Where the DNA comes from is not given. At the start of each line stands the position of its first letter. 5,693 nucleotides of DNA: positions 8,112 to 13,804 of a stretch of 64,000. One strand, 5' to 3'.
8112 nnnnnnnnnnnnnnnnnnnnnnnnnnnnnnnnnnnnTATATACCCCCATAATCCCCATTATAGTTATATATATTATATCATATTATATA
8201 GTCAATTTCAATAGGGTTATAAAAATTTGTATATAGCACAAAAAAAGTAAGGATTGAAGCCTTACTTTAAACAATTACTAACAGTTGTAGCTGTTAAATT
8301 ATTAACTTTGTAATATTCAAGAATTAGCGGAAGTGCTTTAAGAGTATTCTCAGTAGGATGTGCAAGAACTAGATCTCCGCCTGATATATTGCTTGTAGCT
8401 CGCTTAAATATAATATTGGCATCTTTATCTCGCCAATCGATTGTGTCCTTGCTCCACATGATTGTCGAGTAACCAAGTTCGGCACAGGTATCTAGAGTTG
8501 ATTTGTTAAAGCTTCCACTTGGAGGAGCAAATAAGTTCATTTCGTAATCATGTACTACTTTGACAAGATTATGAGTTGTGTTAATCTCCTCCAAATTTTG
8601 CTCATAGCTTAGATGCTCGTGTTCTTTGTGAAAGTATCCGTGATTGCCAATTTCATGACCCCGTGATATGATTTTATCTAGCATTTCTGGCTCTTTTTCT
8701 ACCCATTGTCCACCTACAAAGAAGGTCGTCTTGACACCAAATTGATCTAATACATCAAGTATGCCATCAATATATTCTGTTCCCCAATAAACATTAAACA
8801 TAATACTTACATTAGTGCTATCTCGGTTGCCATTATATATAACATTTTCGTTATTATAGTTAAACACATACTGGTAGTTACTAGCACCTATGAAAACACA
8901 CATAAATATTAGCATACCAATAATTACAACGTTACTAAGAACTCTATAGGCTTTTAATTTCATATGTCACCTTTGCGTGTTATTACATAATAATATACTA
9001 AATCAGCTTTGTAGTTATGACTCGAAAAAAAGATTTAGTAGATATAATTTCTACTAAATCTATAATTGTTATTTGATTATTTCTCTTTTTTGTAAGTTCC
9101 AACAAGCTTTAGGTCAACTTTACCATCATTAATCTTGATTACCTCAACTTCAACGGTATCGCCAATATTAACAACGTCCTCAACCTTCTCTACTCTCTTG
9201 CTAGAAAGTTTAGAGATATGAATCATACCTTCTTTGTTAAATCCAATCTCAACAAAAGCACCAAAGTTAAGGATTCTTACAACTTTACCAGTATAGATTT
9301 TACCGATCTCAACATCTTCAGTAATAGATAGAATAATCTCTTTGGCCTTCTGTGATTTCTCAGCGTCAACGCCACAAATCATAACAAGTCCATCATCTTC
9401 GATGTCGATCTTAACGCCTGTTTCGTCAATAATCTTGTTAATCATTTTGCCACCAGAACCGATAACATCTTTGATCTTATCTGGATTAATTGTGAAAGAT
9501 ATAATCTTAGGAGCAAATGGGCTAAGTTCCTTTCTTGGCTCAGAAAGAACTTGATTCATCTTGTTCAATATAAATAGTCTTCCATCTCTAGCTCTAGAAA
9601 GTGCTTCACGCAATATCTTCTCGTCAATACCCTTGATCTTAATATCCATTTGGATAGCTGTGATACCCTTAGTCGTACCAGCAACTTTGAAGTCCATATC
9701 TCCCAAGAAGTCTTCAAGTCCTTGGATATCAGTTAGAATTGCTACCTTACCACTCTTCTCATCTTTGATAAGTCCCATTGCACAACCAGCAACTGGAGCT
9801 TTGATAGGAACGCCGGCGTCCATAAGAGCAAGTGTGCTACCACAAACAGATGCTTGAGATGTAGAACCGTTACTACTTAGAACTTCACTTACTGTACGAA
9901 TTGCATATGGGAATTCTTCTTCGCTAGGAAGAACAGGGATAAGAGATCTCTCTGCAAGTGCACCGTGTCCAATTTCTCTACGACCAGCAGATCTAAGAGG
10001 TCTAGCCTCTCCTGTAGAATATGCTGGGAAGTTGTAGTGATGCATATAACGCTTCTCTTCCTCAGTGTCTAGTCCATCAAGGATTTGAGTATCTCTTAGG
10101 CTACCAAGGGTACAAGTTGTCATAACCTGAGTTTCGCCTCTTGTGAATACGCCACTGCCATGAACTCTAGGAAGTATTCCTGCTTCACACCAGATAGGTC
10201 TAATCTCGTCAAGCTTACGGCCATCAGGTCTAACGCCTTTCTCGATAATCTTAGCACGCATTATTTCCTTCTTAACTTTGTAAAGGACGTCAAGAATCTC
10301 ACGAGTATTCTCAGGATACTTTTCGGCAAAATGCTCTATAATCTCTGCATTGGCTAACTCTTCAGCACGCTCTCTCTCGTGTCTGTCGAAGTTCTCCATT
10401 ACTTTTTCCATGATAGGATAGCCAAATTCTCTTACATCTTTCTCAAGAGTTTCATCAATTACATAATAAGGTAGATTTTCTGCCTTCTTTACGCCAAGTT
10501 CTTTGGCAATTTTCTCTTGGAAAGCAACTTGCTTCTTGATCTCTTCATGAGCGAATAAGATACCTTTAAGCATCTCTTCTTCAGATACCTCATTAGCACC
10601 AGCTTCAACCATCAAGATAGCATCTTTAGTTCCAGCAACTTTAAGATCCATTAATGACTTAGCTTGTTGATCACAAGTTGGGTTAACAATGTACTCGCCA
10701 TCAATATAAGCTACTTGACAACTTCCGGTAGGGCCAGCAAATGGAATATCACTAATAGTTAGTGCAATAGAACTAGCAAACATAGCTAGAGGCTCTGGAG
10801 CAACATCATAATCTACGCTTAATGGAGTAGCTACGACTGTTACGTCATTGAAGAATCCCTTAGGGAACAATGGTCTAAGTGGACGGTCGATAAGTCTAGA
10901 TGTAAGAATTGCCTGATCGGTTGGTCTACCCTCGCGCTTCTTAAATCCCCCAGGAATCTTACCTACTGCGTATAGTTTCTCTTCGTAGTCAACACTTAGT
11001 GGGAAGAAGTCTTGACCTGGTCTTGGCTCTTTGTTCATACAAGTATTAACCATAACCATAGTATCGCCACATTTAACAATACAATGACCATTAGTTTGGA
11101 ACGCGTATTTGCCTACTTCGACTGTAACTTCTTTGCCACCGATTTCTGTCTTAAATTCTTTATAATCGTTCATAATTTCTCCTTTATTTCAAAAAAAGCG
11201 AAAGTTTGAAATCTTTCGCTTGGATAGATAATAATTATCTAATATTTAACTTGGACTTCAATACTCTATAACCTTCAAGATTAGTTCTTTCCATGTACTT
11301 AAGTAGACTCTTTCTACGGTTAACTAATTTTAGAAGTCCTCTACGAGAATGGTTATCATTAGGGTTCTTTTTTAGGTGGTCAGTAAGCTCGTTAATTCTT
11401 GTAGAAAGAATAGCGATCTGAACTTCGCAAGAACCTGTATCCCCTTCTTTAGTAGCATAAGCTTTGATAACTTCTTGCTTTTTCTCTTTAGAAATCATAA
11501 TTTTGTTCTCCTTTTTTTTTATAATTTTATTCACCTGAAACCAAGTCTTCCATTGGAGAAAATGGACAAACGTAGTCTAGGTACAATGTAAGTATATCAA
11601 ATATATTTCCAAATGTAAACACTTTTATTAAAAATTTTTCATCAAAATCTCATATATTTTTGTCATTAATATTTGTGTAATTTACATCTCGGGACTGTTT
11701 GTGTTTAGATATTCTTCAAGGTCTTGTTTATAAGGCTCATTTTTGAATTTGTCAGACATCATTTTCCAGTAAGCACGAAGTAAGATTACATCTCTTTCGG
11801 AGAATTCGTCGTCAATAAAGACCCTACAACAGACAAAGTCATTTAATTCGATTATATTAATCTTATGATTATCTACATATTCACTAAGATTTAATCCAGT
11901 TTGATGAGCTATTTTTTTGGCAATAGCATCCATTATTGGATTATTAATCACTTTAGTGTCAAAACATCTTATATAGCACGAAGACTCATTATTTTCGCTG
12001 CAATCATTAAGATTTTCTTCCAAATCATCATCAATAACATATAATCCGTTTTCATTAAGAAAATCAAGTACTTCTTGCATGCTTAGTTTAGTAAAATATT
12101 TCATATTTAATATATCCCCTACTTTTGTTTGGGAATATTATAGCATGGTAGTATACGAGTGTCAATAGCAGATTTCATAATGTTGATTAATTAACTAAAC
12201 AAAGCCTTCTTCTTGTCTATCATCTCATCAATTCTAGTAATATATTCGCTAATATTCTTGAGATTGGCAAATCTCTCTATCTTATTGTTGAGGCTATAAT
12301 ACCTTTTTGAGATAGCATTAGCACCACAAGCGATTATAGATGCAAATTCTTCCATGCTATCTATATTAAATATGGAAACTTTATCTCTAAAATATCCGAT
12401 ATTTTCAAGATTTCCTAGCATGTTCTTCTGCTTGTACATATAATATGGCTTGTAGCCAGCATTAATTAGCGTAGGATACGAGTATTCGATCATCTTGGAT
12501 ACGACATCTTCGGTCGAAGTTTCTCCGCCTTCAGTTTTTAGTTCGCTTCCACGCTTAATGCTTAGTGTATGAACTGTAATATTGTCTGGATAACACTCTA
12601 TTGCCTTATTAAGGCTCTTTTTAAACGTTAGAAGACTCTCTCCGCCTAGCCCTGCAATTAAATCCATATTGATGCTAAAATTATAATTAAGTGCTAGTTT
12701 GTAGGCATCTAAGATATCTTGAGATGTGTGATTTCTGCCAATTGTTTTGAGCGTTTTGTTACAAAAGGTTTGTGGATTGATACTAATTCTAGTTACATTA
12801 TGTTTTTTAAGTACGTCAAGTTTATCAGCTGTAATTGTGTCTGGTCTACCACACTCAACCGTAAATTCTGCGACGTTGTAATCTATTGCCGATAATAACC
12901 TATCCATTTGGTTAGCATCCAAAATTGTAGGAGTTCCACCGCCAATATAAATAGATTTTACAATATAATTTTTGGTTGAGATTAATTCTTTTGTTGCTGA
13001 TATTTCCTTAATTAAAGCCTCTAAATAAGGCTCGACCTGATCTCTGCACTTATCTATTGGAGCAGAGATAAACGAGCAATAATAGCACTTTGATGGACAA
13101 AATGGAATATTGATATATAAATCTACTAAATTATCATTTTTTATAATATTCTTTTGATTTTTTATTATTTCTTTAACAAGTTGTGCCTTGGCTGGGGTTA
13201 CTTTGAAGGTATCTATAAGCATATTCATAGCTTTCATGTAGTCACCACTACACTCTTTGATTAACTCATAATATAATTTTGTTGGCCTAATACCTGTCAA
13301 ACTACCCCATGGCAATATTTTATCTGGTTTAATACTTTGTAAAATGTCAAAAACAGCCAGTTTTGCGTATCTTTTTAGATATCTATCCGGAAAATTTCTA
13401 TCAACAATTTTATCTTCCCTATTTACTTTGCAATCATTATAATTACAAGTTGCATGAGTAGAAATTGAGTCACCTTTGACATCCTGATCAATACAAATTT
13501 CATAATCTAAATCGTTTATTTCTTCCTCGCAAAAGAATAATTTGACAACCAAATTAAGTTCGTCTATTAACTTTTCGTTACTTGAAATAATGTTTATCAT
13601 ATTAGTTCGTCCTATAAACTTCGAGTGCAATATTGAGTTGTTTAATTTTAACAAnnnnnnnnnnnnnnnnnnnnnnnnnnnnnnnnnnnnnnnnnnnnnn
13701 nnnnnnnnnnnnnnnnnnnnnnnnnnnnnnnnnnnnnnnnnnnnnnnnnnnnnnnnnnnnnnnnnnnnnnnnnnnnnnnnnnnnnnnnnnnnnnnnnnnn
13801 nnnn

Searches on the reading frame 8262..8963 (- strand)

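Call 4: search_protein_families(library=pfam, proteins=[window:8262-8963:-], max_evalue=1)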
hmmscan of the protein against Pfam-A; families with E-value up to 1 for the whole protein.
window:8262-8963:- (233 aa): 3 families
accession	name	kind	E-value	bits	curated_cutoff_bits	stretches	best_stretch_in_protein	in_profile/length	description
PF01522.26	Polysacc_deac_1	-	2.5e-27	95.7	23.1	1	46-167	3-123/124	Polysaccharide deacetylase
PF10096.14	DUF2334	-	3.9e-05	23.8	26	1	93-171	57-146/203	Uncharacterized protein conserved in bacteria (DUF2334)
PF22537.1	WbmS-like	-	0.026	15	27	1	56-134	3-78/186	Polysaccharide deacetylase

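Call 6: search_protein_families(library=ncbifam, proteins=[window:8262-8963:-], max_evalue=0.1)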
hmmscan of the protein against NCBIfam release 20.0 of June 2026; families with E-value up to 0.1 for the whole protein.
window:8262-8963:- (233 aa): 9 families
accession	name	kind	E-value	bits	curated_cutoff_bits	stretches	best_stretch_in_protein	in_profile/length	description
TIGR02873.1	spore_ylxY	hypoth_equivalog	9.5e-53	179.1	391.5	1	40-231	75-266/268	probable sporulation protein, polysaccharide deacetylase family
TIGR02764.1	spore_ybaN_pdaB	equivalog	8.6e-49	165.9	237.4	1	46-230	2-189/191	polysaccharide deacetylase family sporulation protein PdaB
TIGR02884.1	spore_pdaA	equivalog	3.6e-29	102.1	298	1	37-221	24-213/224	delta-lactam-biosynthetic de-N-acetylase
NF045821.1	PgAcgDacpgdA1_Bac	equivalog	1.2e-28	99.8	400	1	43-204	81-242/282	peptidoglycan-N-acetylglucosamine deacetylase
NF045820.1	PgAcgDacpgdA_Strep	equivalog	1e-25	90.5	800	1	52-232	270-448/463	peptidoglycan-N-acetylglucosamine deacetylase PgdA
TIGR04243.1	nodulat_NodB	equivalog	3.3e-22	78.9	240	1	64-202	16-155/197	chitooligosaccharide deacetylase NodB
TIGR03006.1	pepcterm_polyde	equivalog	1.7e-15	56.9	276.2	1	65-165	36-139/272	XrtA system polysaccharide deacetylase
NF045822.1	PgAcgDacpgdA2_Bac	equivalog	3.2e-14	52.9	400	1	62-218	81-248/274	peptidoglycan-N-acetylglucosamine deacetylase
TIGR03212.1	uraD_N-term-dom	equivalog_domain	8.9e-05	21.7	424.6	1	68-137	82-151/297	allantoinase PuuE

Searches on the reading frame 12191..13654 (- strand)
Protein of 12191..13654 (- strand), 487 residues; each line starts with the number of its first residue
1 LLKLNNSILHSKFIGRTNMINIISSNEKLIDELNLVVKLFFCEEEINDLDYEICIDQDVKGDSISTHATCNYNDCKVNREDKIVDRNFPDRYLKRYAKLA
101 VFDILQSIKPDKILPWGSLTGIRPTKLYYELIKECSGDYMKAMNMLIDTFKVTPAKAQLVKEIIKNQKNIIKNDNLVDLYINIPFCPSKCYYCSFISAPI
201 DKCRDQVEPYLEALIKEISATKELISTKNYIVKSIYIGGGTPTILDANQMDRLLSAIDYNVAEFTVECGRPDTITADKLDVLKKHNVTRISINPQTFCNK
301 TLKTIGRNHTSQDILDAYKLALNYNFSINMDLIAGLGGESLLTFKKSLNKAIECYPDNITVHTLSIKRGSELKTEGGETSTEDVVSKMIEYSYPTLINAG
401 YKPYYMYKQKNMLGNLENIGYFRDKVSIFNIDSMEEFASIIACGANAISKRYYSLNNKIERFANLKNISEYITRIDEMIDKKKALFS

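Call 51: search_protein_families(library=pfam, proteins=[window:12191-13654:-], max_evalue=0.0001)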
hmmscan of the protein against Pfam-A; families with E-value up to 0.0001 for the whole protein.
window:12191-13654:- (487 aa): 1 family
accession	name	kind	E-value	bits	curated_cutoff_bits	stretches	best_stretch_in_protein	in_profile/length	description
PF04055.27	Radical_SAM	-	9.3e-22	78.4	29.5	1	183-349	4-164/166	Radical SAM superfamily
